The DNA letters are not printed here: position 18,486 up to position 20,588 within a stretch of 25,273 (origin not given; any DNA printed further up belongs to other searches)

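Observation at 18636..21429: Dpm1-like polyprenyl-phosphate sugar synthase paired with a TMTC/PMT-like GT-C + TPR transferase and a secreted TPR protein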

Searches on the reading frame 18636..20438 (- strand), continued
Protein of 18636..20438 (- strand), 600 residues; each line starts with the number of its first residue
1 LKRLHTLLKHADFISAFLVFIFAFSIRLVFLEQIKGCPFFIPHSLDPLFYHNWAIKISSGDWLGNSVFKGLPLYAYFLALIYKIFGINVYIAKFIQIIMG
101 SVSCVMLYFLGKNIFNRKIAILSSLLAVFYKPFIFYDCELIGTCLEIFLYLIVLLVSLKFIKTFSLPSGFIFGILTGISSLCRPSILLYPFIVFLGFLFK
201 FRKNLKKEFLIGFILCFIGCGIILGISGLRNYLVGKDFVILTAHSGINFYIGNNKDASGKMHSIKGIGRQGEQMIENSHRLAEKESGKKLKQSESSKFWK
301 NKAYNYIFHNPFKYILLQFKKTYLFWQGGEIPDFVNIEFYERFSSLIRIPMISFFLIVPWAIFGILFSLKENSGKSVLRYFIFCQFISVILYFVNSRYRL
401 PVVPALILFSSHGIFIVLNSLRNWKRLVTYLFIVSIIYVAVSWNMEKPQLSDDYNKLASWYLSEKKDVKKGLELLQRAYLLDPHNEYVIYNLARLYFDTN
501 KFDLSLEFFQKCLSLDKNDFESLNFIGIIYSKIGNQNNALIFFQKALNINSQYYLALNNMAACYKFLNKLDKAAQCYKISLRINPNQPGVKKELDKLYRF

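Call 70: search_protein_families(library=ncbifam, proteins=[L049:7313-8023:+, L051:4520-5230:+, L022:2179-2907:+, L022:2911-3543:+, L049:9925-11643:+, L049:5893-7119:+], max_evalue=0.00001)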
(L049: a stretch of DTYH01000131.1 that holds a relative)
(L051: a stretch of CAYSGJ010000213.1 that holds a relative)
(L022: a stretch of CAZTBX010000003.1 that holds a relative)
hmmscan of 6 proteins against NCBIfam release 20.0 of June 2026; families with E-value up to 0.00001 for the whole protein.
L049:7313-8023:+ (236 aa): 17 families
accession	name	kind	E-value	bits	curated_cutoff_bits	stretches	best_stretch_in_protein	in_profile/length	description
TIGR04182.1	glyco_TIGR04182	equivalog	9.6e-27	94.1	325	1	3-218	2-212/293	S-layer glycoprotein N-glycosyltransferase AglJ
NF047588.1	GlcsyltransPgfSStrep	equivalog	1.6e-18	67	500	1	1-159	1-160/308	glycosyltransferase PgfS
TIGR03937.1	PgaC_IcaA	equivalog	1.9e-16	60.1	422.3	1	2-106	46-151/407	poly-beta-1,6-N-acetyl-D-glucosamine synthase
TIGR04283.1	glyco_like_mftF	equivalog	8.4e-16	58.2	182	1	3-112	1-103/221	TIGR04283 family arsenosugar biosynthesis glycosyltransferase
NF041875.1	EPS_EpsD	equivalog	2.6e-15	56.6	370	1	3-97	1-96/325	exopolysaccharide biosynthesis glycosyltransferase EpsD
NF007482.0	PRK10073.1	equivalog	3.8e-15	55.7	423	1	2-103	7-108/334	glycosyltransferase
TIGR03965.1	mycofact_glyco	equivalog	9.1e-15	54.5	280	1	3-119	76-192/467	mycofactocin biosynthesis glycosyltransferase MftF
NF007986.1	PRK10714.1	equivalog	6.2e-14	51.7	529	1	2-103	7-113/316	undecaprenyl-phosphate 4-deoxy-4-formamido-L-arabinose transferase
NF041391.1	DPhHxTase_Halo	equivalog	6.4e-14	51.5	375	1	9-201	3-187/213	dolichyl-phosphate hexose transferase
NF058614.1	PPMAGASynPpgS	equivalog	8.4e-14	51.5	370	1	5-206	4-207/226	polyprenyl-phospho-N-acetylgalactosaminyl synthase PpgS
NF010496.0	PRK13915.1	equivalog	1.3e-12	47.4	262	1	2-109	32-146/307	glucosyl-3-phosphoglycerate synthase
NF047683.1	TeichurnBiosyTuaG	equivalog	9.2e-11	41.9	400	1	3-95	8-101/252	teichuronic acid biosynthesis protein TuaG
TIGR03111.1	glyc2_xrt_Gpos1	hypoth_equivalog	6.3e-10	38.4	363.95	1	3-94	51-147/439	TIGR03111 family XrtG-associated glycosyltransferase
NF038302.1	EPS_HpsE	equivalog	1.8e-08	33.8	300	1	1-92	1-98/307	hormogonium polysaccharide biosynthesis glycosyltransferase HpsE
NF053739.1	GlytfEpsEBac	equivalog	6.6e-08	31.9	450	1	2-90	2-92/265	glycosyltransferase EpsE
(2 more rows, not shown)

L051:4520-5230:+ (236 aa): 19 families
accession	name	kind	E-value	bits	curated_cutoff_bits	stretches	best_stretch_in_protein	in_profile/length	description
TIGR04182.1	glyco_TIGR04182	equivalog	4.3e-33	114.9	325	1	3-225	2-218/293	S-layer glycoprotein N-glycosyltransferase AglJ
NF007482.0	PRK10073.1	equivalog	1.8e-16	60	423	1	2-104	7-108/334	glycosyltransferase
NF041875.1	EPS_EpsD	equivalog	2.5e-16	60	370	1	3-96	1-94/325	exopolysaccharide biosynthesis glycosyltransferase EpsD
NF007986.1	PRK10714.1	equivalog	1.5e-15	57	529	1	2-109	7-118/316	undecaprenyl-phosphate 4-deoxy-4-formamido-L-arabinose transferase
TIGR04283.1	glyco_like_mftF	equivalog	2e-14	53.7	182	1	3-122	1-114/221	TIGR04283 family arsenosugar biosynthesis glycosyltransferase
NF047588.1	GlcsyltransPgfSStrep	equivalog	9.3e-14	51.3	500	1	1-162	1-162/308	glycosyltransferase PgfS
TIGR03937.1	PgaC_IcaA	equivalog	1e-13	51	422.3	1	2-98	46-142/407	poly-beta-1,6-N-acetyl-D-glucosamine synthase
NF041391.1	DPhHxTase_Halo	equivalog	1.3e-13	50.5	375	1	9-203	3-188/213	dolichyl-phosphate hexose transferase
NF058614.1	PPMAGASynPpgS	equivalog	1e-12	47.9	370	1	5-208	4-208/226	polyprenyl-phospho-N-acetylgalactosaminyl synthase PpgS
NF010496.0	PRK13915.1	equivalog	2.7e-11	43.1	262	1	2-110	32-147/307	glucosyl-3-phosphoglycerate synthase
TIGR03965.1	mycofact_glyco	equivalog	1.8e-10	40.3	280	1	3-114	76-187/467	mycofactocin biosynthesis glycosyltransferase MftF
NF047683.1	TeichurnBiosyTuaG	equivalog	3.9e-08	33.2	400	1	3-101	8-106/252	teichuronic acid biosynthesis protein TuaG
NF038302.1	EPS_HpsE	equivalog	1.2e-07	31.1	300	1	1-91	1-96/307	hormogonium polysaccharide biosynthesis glycosyltransferase HpsE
TIGR03469.1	HpnB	hypoth_equivalog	5.4e-07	29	379.25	1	3-106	46-160/386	hopene-associated glycosyltransferase HpnB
TIGR03111.1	glyc2_xrt_Gpos1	hypoth_equivalog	8.2e-07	28.2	363.95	1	3-95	51-147/439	TIGR03111 family XrtG-associated glycosyltransferase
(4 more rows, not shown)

L022:2179-2907:+ (242 aa): 9 families
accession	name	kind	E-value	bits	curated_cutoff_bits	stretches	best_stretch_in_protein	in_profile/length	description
TIGR04182.1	glyco_TIGR04182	equivalog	1.1e-35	123.4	325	1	20-235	1-217/293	S-layer glycoprotein N-glycosyltransferase AglJ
NF058614.1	PPMAGASynPpgS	equivalog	2.3e-20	73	370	1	20-209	1-195/226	polyprenyl-phospho-N-acetylgalactosaminyl synthase PpgS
NF041391.1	DPhHxTase_Halo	equivalog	2.4e-17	62.6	375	1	27-223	3-196/213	dolichyl-phosphate hexose transferase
NF007986.1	PRK10714.1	equivalog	5.9e-13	48.5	529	1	19-176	6-169/316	undecaprenyl-phosphate 4-deoxy-4-formamido-L-arabinose transferase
NF041865.1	EpsU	equivalog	6.6e-10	38.5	700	1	17-128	37-155/394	exopolysaccharide biosynthesis GT2 family glycosyltransferase EpsU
TIGR03937.1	PgaC_IcaA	equivalog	6.8e-10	38.5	422.3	1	17-112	43-142/407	poly-beta-1,6-N-acetyl-D-glucosamine synthase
NF047588.1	GlcsyltransPgfSStrep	equivalog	8.5e-10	38.3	500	1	21-149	3-138/308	glycosyltransferase PgfS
NF041875.1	EPS_EpsD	equivalog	9.9e-09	35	370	1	22-143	2-131/325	exopolysaccharide biosynthesis glycosyltransferase EpsD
TIGR04283.1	glyco_like_mftF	equivalog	4e-07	29.8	182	1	22-122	2-99/221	TIGR04283 family arsenosugar biosynthesis glycosyltransferase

L022:2911-3543:+ (210 aa): 0 families

L049:9925-11643:+ (572 aa): 0 families

L049:5893-7119:+ (408 aa): 9 families
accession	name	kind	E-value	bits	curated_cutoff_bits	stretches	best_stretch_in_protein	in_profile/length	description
NF041878.1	paak_haloarch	equivalog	7.1e-71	239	700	1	9-374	20-391/427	phenylacetate--CoA ligase PaaK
TIGR02155.1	PA_CoA_ligase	equivalog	2e-54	184.8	646.3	1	10-364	16-374/422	phenylacetate--CoA ligase PaaK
NF053551.1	FlxY_rubin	equivalog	5e-45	154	520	1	10-377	17-392/424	flexirubin biosynthesis putative acyl-CoA ligase FlxY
NF045666.1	DVU1553_fam_AMP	equivalog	5.3e-31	107.9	300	1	8-299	29-322/331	DVU_1553 family AMP-dependent CoA ligase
NF041217.1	BagE_FevW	exception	3e-23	82.5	800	1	81-336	81-339/424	bagremycin/ferroverdin synthetase BagE/FevW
TIGR03335.1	F390_ftsA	equivalog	1.4e-20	73.5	458.7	1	20-297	33-319/445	coenzyme F390 synthetase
NF006181.0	PRK08314.1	subfamily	2e-09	36.2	705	1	128-267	259-404/563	long-chain-fatty-acid--CoA ligase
TIGR02304.1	aden_form_hyp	equivalog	4.4e-08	32.5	251.9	1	204-383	232-393/430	F390 synthetase-related protein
TIGR01733.1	AA-adenyl-dom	subfamily_domain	3.6e-07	29.3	317.4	0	150-266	201-324/409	amino acid adenylation domain-containing protein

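Call 93: search_protein_families(library=pfam, proteins=[L022:2911-3543:+, L022:5533-6567:+, L067:4381-7800:-, L021:3032-3643:-, L018:6653-8509:-, L062:9776-11137:+, L024:1766-3520:+, L024:5745-6665:-, L027:6281-7726:-, L049:9925-11643:+], max_evalue=0.001)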
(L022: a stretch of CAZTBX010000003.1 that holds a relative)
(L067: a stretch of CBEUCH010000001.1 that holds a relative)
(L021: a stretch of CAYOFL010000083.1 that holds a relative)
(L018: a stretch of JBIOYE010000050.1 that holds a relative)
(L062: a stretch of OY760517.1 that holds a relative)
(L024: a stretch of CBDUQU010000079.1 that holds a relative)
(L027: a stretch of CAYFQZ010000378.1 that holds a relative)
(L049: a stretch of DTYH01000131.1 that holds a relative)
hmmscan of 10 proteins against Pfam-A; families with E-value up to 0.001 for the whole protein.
L022:2911-3543:+ (210 aa): 0 families

L022:5533-6567:+ (344 aa): 2 families
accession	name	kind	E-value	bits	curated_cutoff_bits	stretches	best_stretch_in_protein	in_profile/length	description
PF02800.25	Gp_dh_C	-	3.4e-67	225.4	24.4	1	161-317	1-158/158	Glyceraldehyde 3-phosphate dehydrogenase, C-terminal domain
PF00044.30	Gp_dh_N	-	2.3e-37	127.8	31.7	1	5-106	1-101/101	Glyceraldehyde 3-phosphate dehydrogenase, NAD binding domain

L067:4381-7800:- (1139 aa): 9 families
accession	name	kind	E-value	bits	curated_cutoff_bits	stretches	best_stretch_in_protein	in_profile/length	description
PF00082.27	Peptidase_S8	-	1.9e-40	139.5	21.8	1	218-495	3-280/288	Subtilase family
PF13517.12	FG-GAP_3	-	2.3e-24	86.2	26.9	5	935-995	1-61/61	FG-GAP-like repeat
PF01839.29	FG-GAP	-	1.1e-15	57.5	22.1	0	930-955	4-27/37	FG-GAP repeat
PF25292.1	Beta-prop_CGLA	-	2.1e-09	37.7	26.8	0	932-966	35-69/316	Lambda-carrageenase beta-propeller domain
PF13860.13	FlgD_ig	-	1.2e-08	35.2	27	1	1063-1125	11-74/79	FlgD Ig-like domain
PF13570.13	Beta-prop_ACSF4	-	2.2e-08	34.3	133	1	641-839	132-310/329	Beta-alanine-activating enzyme, beta-propeller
PF16361.10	Peptidase_S8_N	-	2.3e-05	25.4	30.5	1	110-180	21-95/142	N-terminal of Subtilase family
PF18962.6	Por_Secre_tail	-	0.00029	21.5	27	0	1056-1131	2-69/75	Secretion system C-terminal sorting domain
PF14783.12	BBS2_Mid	-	0.00092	19.7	27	0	649-670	3-24/108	Ciliary BBSome complex subunit 2, middle region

L021:3032-3643:- (203 aa): 2 families
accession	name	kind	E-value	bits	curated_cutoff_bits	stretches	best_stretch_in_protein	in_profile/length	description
PF13505.12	OMP_b-brl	-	8.8e-05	23.2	28.7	1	11-198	2-173/175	Outer membrane protein beta-barrel domain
PF02462.21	Opacity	-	0.0005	20.6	21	0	152-198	77-124/126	Opacity family porin protein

L018:6653-8509:- (618 aa): 0 families

L062:9776-11137:+ (453 aa): 1 family
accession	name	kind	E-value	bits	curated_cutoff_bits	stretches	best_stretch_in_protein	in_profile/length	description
PF20094.4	GWxTD_dom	-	1.8e-15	57.5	26.9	1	301-433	28-154/172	GWxTD domain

L024:1766-3520:+ (584 aa): 1 family
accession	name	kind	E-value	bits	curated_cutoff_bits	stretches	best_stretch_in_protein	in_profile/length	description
PF05960.17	DUF885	-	4e-100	337.4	32.4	1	47-578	1-530/532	Bacterial protein of unknown function (DUF885)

L024:5745-6665:- (306 aa): 1 family
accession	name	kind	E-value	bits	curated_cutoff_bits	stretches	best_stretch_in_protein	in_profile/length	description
PF03279.18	Lip_A_acyltrans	-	4.1e-61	207.2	22.3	1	20-301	17-294/295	Bacterial lipid A biosynthesis acyltransferase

L027:6281-7726:- (481 aa): 4 families
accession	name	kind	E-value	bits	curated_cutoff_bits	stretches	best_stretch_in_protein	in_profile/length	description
PF13537.11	GATase_7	-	2.2e-18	66.9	25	1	95-221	2-121/123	Glutamine amidotransferase domain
PF13522.11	GATase_6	-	2.2e-17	63.8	27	1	86-217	8-130/130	Glutamine amidotransferase domain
PF00156.33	Pribosyltran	-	1.1e-06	28.4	26.3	1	356-396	82-122/158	Phosphoribosyl transferase domain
PF13230.11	GATase_4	-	7e-05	22.3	23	1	86-158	69-142/272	Glutamine amidotransferases class-II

L049:9925-11643:+ (572 aa): 2 families
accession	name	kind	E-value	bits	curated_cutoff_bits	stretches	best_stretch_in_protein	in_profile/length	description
PF13231.12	PMT_2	-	5.3e-12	46.7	26.1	1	122-233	25-136/160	Dolichyl-phosphate-mannose-protein mannosyltransferase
PF02366.24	PMT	-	1.2e-06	28.7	22.7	1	118-242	82-212/245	Dolichyl-phosphate-mannose-protein mannosyltransferase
